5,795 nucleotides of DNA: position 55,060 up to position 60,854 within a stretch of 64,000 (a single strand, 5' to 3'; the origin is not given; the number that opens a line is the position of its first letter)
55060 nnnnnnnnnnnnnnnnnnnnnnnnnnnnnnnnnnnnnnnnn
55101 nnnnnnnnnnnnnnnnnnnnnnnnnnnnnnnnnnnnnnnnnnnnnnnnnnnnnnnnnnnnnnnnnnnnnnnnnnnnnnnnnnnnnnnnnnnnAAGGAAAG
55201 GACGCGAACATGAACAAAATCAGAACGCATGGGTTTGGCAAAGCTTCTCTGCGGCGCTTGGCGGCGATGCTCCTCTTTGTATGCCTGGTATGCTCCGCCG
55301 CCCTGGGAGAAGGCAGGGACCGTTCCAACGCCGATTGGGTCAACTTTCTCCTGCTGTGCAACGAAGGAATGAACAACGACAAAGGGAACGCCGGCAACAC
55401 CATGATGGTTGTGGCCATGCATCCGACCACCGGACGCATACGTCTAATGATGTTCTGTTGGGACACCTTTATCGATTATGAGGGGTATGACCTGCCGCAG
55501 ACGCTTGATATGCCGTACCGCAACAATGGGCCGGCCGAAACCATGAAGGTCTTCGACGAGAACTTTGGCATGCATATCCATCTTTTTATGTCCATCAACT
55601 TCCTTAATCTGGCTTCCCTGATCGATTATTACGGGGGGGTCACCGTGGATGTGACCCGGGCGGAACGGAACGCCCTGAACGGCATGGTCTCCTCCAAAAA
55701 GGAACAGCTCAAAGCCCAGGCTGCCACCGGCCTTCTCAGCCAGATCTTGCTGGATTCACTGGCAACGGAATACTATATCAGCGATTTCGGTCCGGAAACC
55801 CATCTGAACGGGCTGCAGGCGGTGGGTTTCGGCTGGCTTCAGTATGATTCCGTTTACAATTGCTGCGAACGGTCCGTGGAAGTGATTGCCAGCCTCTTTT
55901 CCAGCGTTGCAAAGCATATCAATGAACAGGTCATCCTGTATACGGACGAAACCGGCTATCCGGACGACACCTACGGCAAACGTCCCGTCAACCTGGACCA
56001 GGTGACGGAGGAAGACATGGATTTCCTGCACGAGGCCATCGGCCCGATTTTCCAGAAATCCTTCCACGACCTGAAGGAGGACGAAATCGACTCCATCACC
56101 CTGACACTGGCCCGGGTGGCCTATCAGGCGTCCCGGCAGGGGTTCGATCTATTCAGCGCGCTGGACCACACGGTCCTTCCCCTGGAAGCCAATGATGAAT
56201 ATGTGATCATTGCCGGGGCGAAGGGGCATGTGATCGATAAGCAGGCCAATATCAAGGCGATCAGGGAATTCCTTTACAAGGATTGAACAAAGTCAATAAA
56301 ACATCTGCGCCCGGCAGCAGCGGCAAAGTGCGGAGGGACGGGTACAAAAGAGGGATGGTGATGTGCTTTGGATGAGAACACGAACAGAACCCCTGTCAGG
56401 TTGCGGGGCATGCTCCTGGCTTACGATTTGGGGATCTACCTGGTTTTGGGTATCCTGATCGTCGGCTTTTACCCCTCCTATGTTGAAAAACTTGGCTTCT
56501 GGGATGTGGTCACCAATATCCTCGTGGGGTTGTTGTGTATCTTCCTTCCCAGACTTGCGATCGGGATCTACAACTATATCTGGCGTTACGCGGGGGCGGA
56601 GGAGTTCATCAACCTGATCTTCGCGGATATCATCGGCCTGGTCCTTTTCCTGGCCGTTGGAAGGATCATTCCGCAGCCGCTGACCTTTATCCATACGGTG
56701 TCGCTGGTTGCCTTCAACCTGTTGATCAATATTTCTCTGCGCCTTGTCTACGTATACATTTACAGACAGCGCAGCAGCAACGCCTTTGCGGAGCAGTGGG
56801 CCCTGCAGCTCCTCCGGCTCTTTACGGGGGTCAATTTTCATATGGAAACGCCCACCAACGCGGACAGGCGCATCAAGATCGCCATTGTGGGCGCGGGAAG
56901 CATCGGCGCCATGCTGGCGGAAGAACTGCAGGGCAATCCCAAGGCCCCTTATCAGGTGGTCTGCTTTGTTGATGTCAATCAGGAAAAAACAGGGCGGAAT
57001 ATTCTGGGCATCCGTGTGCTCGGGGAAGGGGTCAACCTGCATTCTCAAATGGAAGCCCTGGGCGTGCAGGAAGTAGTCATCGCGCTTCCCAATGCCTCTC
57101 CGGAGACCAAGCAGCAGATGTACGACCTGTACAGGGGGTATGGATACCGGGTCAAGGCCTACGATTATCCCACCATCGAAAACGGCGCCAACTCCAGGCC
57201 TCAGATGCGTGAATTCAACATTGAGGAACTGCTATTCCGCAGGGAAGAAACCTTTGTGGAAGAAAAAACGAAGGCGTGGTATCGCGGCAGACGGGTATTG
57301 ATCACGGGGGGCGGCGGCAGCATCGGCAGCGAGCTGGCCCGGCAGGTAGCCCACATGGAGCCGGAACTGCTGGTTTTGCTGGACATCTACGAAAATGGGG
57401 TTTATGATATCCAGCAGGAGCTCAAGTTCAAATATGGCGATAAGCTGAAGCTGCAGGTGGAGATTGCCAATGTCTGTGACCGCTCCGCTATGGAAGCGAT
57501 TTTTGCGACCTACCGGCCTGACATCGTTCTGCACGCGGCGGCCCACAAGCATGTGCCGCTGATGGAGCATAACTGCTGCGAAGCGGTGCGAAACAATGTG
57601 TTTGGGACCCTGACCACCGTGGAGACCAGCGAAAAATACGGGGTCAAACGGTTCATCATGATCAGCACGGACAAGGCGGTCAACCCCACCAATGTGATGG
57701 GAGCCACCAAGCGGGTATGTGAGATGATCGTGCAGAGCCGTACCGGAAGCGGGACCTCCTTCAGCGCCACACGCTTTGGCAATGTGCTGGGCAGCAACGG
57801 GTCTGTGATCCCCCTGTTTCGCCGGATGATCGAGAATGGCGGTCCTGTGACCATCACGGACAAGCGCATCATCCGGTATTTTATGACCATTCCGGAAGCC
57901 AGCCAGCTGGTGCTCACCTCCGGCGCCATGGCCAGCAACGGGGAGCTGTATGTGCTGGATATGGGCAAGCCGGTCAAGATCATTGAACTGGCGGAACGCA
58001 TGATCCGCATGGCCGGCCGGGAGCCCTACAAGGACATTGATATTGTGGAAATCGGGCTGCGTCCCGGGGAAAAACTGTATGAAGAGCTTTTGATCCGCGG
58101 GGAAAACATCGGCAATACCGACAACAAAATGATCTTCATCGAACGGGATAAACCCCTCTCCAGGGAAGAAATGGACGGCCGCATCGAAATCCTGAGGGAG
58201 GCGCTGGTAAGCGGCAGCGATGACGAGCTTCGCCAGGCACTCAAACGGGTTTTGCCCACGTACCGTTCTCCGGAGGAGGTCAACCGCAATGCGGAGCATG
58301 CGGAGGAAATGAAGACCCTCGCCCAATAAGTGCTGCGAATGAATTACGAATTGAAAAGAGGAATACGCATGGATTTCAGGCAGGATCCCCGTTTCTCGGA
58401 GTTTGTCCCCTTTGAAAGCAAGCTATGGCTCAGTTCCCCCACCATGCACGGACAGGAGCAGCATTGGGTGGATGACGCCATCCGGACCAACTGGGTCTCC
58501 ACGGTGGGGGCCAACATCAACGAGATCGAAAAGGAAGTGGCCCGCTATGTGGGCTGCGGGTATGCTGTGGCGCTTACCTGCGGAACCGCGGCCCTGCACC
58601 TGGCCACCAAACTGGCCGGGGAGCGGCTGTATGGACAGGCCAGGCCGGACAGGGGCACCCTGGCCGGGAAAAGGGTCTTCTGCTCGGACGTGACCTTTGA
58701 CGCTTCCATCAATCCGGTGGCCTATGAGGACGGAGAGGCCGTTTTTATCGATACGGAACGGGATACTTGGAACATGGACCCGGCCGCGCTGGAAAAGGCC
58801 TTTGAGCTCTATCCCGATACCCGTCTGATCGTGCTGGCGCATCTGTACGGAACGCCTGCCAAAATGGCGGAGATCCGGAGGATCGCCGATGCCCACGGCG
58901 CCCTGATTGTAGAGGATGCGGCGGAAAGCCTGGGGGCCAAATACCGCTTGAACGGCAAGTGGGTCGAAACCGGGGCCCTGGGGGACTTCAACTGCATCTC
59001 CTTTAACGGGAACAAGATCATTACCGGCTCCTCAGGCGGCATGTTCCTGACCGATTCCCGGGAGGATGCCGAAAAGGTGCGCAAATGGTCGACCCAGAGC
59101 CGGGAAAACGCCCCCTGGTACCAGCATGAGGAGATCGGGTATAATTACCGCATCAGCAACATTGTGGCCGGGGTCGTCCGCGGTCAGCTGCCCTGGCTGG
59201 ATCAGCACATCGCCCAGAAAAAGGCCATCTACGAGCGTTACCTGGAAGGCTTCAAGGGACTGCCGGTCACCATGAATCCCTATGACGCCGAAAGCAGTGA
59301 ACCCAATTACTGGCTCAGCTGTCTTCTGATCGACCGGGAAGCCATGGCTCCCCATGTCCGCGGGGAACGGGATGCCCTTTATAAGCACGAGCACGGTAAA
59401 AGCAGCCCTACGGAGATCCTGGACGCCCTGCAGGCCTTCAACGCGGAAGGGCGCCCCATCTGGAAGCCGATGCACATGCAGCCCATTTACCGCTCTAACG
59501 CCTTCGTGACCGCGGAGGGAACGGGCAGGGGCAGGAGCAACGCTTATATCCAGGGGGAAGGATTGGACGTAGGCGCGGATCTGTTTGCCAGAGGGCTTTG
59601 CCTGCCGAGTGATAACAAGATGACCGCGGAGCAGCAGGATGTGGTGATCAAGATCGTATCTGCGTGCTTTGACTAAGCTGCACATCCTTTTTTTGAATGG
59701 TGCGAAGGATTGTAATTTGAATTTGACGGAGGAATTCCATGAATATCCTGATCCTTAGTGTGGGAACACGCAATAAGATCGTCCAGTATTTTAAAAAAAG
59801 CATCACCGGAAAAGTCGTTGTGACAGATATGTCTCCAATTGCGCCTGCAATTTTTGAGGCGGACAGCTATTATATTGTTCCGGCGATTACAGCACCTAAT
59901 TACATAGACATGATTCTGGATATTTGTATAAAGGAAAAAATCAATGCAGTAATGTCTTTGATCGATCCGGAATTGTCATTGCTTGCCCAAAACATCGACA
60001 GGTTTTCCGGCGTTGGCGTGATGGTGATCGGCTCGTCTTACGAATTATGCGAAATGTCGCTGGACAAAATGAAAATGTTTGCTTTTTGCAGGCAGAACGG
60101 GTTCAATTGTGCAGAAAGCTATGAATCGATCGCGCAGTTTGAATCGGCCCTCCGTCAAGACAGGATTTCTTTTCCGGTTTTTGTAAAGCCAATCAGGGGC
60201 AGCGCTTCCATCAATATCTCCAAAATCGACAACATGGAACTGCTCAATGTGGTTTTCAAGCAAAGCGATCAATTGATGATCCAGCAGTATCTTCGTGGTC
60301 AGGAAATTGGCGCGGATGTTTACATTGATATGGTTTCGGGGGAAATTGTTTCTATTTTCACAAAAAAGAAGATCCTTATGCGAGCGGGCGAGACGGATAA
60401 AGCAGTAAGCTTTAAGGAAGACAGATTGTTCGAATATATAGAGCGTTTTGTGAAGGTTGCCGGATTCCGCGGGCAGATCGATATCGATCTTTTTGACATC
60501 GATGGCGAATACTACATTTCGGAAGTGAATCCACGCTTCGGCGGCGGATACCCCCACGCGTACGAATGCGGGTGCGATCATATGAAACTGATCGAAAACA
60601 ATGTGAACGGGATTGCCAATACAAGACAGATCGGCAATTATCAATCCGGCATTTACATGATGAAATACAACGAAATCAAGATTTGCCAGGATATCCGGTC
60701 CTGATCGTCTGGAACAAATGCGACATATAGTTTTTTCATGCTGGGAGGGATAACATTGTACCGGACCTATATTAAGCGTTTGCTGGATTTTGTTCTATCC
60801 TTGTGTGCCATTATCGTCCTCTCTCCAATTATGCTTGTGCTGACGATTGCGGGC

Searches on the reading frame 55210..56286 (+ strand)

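Call 6: search_protein_families(library=pfam, proteins=[window:55210-56286:+], max_evalue=0.001)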
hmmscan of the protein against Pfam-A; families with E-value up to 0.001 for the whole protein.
window:55210-56286:+ (358 aa): 1 family
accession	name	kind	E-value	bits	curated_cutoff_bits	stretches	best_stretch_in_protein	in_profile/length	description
PF03816.19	LytR_cpsA_psr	-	5.4e-12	46.6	24.6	1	63-161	3-103/150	LytR_cpsA_psr family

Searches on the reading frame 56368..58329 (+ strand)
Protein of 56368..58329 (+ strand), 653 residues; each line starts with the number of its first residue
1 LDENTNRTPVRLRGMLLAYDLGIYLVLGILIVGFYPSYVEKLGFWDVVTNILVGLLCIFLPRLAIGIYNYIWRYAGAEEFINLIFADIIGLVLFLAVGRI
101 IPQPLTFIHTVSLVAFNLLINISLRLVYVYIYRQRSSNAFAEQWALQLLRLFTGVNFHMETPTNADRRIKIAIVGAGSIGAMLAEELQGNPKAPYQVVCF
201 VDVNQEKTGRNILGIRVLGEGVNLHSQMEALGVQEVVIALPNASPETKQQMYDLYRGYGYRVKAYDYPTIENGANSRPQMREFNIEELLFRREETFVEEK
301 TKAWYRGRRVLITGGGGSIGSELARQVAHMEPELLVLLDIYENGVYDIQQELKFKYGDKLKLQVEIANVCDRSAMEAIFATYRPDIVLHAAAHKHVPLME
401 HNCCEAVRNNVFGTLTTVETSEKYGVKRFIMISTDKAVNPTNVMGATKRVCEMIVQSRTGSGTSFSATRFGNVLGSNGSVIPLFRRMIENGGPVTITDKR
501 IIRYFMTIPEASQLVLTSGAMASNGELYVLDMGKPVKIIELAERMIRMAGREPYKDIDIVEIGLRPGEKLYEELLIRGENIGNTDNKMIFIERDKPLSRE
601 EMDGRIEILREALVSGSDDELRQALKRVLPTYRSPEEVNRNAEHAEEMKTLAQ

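Call 6: search_protein_families(library=pfam, proteins=[window:56368-58329:+], max_evalue=0.001)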
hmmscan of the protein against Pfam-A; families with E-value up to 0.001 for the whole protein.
window:56368-58329:+ (653 aa): 10 families
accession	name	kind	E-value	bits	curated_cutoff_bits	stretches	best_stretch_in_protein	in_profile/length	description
PF02719.21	Polysacc_synt_2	-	1.3e-113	379.5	20.2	1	310-591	1-290/293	Polysaccharide biosynthesis protein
PF01370.27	Epimerase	-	3.1e-20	73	20.9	1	310-505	1-211/240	NAD dependent epimerase/dehydratase family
PF16363.11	GDP_Man_Dehyd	-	2.3e-14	54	27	1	311-436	1-131/332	GDP-mannose 4,6 dehydratase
PF04321.23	RmlD_sub_bind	-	3.1e-12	46.6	27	1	309-496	2-175/287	RmlD substrate binding domain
PF01073.25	3Beta_HSD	-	9.9e-07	28.5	22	1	311-440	1-122/280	3-beta hydroxysteroid dehydrogenase/isomerase family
PF13727.12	CoA_binding_3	-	2.1e-06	28.3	25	1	167-243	77-152/175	CoA-binding domain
PF17836.7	PglD_N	-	0.00024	22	23.4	1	170-243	1-68/78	PglD N-terminal domain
PF02629.25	CoA_binding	-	0.00029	22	22.3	1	168-243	3-74/97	CoA binding domain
PF00056.29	Ldh_1_N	-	0.00037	21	27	0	169-208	1-39/141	lactate/malate dehydrogenase, NAD binding domain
PF01408.29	GFO_IDH_MocA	-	0.00038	21.6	24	0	169-242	1-72/120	Oxidoreductase family, NAD-binding Rossmann fold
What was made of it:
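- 56368..63737 (+): Sugar-precursor and transferase genes of the same strand block: CapD-like Polysacc_synt_2, DegT aminotransferase, PylC-like ATP-grasp, Bac_transf priming transferase, second ATP-grasp, GT2. call 6.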

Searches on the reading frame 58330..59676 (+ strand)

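Call 6: search_protein_families(library=pfam, proteins=[window:58330-59676:+], max_evalue=0.001)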
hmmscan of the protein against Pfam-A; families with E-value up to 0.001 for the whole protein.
window:58330-59676:+ (448 aa): 2 families
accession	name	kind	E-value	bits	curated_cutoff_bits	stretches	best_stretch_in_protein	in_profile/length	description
PF01041.23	DegT_DnrJ_EryC1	-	5.2e-68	230.3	19.8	1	40-443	4-359/360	DegT/DnrJ/EryC1/StrS aminotransferase family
PF01212.27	Beta_elim_lyase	-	3.3e-06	27.1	27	1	62-225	33-197/288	Beta-eliminating lyase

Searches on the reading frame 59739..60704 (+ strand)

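Call 6: search_protein_families(library=pfam, proteins=[window:59739-60704:+], max_evalue=0.001)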
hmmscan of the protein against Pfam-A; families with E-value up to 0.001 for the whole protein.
window:59739-60704:+ (321 aa): 5 families
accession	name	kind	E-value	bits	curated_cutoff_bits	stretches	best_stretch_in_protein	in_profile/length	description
PF21360.3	PylC-like_N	-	5e-38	129.6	27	1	3-97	1-96/96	PylC-like, N-terminal domain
PF02655.19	ATP-grasp_3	-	1.5e-11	45.1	23.2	1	109-269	3-159/160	ATP-grasp domain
PF15632.11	ATPgrasp_Ter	-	1.1e-08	35.4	29.1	1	177-305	3-123/131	ATP-grasp in the biosynthetic pathway with Ter operon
PF07478.18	Dala_Dala_lig_C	-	9.5e-08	32.2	24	1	140-265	32-174/204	D-ala D-ala ligase C-terminus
PF13535.11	ATP-grasp_4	-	2e-05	24.7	27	0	143-214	1-90/160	ATP-grasp domain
